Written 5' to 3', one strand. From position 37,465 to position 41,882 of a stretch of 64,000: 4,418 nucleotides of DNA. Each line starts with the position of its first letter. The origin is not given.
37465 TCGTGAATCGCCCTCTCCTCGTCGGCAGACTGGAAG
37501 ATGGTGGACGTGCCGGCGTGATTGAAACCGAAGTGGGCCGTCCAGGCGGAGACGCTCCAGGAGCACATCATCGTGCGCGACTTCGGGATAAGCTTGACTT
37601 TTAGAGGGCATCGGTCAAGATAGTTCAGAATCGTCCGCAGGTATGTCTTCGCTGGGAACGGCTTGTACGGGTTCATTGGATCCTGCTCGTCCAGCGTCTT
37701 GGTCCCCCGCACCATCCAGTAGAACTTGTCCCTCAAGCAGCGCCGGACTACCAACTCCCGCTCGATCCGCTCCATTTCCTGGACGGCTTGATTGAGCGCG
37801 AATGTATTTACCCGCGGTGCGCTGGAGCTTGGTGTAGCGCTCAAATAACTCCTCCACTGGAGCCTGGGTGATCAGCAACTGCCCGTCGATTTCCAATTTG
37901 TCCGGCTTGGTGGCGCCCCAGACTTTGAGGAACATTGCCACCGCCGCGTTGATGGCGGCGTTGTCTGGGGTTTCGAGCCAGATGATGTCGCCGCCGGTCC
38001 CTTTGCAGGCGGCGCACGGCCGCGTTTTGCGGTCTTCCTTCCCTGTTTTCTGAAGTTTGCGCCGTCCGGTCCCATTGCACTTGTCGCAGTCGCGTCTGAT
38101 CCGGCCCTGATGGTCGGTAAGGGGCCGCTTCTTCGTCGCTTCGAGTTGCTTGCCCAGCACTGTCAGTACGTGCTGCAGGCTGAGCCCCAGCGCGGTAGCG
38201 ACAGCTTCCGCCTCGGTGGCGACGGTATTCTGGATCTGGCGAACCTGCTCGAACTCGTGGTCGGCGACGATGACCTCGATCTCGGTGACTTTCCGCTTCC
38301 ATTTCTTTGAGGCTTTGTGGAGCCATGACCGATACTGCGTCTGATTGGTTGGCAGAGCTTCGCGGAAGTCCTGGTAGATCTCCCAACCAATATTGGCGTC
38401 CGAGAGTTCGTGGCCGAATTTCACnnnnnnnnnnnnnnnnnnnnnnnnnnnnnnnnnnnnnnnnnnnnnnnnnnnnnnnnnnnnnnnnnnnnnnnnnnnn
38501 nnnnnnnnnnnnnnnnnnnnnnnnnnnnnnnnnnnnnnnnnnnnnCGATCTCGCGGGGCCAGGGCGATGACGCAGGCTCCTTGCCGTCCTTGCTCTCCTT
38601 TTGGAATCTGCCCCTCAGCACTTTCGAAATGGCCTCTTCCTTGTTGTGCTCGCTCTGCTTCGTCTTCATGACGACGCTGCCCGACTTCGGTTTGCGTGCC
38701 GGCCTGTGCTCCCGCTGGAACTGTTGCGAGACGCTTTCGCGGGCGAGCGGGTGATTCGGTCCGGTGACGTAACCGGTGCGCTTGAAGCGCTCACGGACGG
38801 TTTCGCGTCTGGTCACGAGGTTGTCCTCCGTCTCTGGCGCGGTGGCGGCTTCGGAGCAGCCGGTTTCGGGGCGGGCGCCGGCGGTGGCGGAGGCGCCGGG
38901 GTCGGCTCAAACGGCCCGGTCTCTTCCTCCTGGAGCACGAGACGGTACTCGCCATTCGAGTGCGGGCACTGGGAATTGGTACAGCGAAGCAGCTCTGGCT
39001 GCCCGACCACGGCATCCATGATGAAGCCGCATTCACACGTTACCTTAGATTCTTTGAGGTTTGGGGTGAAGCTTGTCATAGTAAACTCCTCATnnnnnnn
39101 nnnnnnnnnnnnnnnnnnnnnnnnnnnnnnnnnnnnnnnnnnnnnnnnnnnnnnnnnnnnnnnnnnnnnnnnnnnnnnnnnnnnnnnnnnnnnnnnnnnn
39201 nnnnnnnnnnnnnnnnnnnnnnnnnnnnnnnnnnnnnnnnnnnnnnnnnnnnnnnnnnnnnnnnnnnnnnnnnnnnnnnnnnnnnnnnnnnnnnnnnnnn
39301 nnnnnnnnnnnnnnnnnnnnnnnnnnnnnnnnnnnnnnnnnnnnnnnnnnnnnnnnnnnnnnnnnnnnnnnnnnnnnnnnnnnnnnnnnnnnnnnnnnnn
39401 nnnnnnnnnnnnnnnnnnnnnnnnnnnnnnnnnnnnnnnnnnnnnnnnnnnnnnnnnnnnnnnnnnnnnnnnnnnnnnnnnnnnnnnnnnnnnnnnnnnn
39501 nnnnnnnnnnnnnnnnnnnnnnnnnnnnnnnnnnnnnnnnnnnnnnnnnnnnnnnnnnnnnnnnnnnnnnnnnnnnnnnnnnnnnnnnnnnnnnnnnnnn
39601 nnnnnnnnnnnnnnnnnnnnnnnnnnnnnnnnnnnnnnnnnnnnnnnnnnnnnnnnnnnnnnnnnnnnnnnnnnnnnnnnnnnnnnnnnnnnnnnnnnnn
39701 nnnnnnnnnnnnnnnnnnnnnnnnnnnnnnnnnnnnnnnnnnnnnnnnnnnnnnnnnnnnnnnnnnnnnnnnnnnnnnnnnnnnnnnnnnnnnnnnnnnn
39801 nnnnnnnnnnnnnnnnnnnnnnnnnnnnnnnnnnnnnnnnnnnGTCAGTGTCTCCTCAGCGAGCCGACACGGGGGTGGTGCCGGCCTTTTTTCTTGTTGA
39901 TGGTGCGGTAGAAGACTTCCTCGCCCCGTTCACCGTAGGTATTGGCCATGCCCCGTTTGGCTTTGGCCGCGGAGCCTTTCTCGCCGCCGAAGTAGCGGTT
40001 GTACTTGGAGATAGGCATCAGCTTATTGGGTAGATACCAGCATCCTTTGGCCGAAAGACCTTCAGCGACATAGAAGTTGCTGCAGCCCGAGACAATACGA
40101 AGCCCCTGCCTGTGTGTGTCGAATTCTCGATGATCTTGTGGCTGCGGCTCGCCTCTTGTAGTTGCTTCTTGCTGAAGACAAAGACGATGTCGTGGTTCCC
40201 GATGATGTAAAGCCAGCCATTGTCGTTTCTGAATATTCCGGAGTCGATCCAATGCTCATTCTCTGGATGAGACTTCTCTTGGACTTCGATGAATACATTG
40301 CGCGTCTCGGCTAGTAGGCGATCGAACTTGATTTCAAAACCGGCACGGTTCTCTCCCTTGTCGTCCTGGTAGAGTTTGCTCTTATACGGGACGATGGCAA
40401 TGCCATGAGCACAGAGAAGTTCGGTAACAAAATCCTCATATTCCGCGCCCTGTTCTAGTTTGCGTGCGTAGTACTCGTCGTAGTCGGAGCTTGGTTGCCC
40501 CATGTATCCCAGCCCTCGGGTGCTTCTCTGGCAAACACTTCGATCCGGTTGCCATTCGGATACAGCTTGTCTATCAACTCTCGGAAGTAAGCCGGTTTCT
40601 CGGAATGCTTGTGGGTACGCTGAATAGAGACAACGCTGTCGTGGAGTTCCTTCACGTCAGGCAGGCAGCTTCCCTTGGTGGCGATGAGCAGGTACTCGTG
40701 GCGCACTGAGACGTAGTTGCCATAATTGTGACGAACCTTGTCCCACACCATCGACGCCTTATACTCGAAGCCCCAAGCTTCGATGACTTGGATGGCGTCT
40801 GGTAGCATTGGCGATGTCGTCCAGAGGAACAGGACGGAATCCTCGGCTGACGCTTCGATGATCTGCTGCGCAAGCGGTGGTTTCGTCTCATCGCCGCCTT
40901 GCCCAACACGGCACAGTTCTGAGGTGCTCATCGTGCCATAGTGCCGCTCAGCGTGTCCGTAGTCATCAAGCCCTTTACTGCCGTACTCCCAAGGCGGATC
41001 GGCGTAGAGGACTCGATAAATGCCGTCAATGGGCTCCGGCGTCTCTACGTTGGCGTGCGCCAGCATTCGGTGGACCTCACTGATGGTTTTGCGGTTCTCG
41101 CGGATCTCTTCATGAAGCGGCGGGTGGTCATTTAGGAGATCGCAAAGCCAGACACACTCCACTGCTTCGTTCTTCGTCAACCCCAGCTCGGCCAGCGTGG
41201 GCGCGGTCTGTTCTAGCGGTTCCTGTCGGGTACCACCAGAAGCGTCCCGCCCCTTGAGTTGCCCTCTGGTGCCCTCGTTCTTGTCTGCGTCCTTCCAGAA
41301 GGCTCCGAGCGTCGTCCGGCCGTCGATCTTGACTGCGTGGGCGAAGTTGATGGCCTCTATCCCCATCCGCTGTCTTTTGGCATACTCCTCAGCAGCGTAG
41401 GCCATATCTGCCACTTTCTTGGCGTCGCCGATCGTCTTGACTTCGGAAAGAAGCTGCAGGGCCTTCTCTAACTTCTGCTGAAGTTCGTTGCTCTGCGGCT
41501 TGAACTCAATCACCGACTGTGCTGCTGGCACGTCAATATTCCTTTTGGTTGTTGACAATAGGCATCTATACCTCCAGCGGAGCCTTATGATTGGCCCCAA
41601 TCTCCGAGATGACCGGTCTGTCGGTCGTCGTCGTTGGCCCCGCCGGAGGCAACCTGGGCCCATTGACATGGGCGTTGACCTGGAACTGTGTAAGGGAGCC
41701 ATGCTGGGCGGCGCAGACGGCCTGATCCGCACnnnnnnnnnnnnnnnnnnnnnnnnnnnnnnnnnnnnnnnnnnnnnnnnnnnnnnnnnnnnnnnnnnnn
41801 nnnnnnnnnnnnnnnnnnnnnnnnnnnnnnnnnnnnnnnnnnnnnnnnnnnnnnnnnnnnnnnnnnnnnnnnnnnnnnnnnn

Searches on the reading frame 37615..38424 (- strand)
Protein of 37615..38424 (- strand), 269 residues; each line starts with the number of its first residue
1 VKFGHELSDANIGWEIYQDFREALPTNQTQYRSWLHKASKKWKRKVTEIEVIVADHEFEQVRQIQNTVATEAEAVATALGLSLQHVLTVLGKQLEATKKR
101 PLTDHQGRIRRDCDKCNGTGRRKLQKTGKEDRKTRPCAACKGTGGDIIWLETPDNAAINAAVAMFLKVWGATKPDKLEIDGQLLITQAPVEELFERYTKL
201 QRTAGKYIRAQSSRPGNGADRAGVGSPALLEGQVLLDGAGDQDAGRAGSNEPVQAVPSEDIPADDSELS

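Call 32: search_protein_families(library=pfam, max_evalue=0.01, proteins=[window:37615-38424:-])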
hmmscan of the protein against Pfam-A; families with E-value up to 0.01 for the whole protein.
window:37615-38424:- (269 aa): 2 families
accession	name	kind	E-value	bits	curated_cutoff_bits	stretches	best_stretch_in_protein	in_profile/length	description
PF00684.25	DnaJ_CXXCXGXG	-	7.9e-05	23.3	32.7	1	109-145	14-52/65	DnaJ central domain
PF15777.11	Anti-TRAP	-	0.00077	19.9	32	1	112-144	12-40/59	Tryptophan RNA-binding attenuator protein inhibitory protein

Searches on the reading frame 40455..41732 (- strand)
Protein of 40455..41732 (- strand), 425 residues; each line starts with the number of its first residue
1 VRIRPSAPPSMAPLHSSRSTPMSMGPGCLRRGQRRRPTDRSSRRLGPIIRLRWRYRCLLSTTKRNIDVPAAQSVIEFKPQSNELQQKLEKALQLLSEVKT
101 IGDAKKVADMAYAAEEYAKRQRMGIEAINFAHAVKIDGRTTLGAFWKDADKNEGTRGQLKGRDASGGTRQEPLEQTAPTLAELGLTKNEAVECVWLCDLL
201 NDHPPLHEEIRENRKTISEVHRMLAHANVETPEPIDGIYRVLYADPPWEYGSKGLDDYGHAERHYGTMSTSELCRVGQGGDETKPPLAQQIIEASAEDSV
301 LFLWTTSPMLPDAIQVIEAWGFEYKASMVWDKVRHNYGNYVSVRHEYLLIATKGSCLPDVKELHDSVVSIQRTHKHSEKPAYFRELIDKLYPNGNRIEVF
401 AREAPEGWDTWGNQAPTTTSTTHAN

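Call 9: search_protein_families(library=pfam, max_evalue=0.001, proteins=[window:40455-41732:-])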
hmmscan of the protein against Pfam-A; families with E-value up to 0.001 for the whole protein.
window:40455-41732:- (425 aa): 1 family
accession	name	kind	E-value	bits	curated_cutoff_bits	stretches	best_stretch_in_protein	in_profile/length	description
PF05063.20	MT-A70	-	2.2e-18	67.2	23.9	1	239-414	1-172/172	MT-A70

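Call 36: find_homologous_proteins(query=window:40455-41732:-, max_evalue=1e-10)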
Query window:40455-41732:- (425 aa): 2319 proteins with E <= 1e-10 among 5773 candidates; the best 120 are listed.
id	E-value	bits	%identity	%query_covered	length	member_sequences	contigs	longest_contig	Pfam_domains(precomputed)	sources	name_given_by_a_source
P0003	8.3e-244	827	100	84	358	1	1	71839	PF05063.21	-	-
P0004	8.6e-100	353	51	78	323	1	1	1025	PF05063.21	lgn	-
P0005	1.2e-89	319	48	80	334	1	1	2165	PF05063.21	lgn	-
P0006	3.1e-89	318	49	77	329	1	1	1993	PF05063.21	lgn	-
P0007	1.5e-87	313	48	77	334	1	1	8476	PF05063.21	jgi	jgi:N6-adenosine-specific RNA methylase IME4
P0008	7.2e-87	310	49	77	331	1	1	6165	PF05063.21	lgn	-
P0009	3.4e-86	308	47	78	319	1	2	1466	PF05063.21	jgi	-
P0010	2.0e-85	306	49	77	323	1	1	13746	PF05063.21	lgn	-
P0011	3.7e-85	305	48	77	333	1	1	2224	PF05063.21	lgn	-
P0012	5.0e-84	301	48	77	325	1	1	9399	PF05063.21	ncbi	-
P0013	1.7e-83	299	45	78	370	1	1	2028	PF05063.21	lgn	-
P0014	2.9e-83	298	46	77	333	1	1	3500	PF05063.21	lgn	-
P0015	5.1e-83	298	46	79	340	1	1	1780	PF05063.21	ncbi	-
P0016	5.8e-83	297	47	77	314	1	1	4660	PF05063.21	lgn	-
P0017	6.0e-83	297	48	77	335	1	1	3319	PF05063.21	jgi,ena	-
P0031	6.9e-80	287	45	79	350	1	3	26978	PF05063.21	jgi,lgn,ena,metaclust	metaclust:\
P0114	3.8e-70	255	42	76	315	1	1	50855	PF05063.21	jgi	-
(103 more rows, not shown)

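Call 37: find_encoding_contigs(protein=P0010, flank=10000, max_places=3)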
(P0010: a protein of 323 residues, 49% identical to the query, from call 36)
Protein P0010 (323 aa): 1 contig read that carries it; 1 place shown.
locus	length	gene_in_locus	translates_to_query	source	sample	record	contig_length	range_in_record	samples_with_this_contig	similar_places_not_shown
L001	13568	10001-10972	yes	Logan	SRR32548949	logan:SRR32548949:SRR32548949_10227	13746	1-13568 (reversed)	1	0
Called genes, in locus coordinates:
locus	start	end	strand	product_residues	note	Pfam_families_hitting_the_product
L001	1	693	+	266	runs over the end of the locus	-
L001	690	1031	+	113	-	-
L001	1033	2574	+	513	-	-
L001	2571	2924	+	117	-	-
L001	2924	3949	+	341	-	-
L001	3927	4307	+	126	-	-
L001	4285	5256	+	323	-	-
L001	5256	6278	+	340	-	-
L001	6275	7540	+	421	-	-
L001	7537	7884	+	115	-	-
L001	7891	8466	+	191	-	PF01832:Glucosaminidase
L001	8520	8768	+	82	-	-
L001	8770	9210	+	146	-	-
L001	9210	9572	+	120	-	-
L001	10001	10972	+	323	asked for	PF05063:MT-A70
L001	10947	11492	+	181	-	-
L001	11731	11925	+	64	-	-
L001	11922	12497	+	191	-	-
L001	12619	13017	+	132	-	-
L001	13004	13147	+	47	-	-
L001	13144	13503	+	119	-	-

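Call 38: find_encoding_contigs(protein=P0031, flank=10000, max_places=3)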
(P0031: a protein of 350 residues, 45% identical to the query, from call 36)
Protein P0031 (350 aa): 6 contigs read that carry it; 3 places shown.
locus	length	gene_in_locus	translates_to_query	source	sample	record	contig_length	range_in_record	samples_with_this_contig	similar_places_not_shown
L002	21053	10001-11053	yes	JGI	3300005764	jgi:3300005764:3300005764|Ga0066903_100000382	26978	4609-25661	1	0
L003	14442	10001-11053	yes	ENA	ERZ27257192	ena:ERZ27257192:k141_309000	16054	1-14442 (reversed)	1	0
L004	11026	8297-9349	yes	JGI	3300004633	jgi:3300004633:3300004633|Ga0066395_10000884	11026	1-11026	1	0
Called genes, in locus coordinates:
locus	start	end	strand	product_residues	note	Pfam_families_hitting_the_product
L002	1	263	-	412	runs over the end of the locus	PF00589:Phage_integrase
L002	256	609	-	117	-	-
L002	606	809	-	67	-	-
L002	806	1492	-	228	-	-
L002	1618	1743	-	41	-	-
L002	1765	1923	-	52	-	-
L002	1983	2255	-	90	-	-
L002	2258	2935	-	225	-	PF12728:HTH_17 (faint)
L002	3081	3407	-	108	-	-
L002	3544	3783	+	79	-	-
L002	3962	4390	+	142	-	-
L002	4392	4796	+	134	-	PF12728:HTH_17 (weak)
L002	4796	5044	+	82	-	-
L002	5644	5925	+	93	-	-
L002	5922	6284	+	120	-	-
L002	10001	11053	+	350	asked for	PF05063:MT-A70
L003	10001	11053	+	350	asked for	PF05063:MT-A70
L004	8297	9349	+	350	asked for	PF05063:MT-A70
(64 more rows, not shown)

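Call 39: find_encoding_contigs(protein=P0114, flank=10000, max_places=3)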
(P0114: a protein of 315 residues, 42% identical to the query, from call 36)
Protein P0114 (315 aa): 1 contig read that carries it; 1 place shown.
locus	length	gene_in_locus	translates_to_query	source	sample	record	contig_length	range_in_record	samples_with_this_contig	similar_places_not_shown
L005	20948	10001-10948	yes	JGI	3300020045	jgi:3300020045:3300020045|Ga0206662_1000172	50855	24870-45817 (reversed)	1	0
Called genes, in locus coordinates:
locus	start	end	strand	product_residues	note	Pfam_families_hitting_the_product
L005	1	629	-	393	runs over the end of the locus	-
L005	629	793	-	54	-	-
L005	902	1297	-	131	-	-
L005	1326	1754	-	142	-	-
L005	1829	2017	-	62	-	-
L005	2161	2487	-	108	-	-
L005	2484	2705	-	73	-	-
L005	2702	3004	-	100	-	-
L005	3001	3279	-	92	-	-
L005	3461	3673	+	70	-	-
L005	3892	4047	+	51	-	-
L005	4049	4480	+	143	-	-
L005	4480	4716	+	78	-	-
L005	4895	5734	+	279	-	-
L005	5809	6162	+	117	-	-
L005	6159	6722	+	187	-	-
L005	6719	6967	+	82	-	-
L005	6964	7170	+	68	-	-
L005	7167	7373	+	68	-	-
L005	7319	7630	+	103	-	-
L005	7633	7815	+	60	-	-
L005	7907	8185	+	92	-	-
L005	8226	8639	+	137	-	-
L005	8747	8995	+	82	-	-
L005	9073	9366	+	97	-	-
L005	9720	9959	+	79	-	-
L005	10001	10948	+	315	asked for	PF05063:MT-A70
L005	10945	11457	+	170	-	-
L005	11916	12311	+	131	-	PF00075:RNase_H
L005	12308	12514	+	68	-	-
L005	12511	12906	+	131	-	PF04480:DUF559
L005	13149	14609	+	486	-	PF00145:DNA_methylase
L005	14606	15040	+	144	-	-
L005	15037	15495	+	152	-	-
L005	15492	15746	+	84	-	-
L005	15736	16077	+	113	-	-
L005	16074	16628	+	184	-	-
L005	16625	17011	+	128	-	-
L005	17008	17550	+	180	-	-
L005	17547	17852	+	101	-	-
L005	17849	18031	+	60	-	-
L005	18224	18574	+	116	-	-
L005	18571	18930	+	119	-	PF14216:DUF4326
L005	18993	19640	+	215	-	-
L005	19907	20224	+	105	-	-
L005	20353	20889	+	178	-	-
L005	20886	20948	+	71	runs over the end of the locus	-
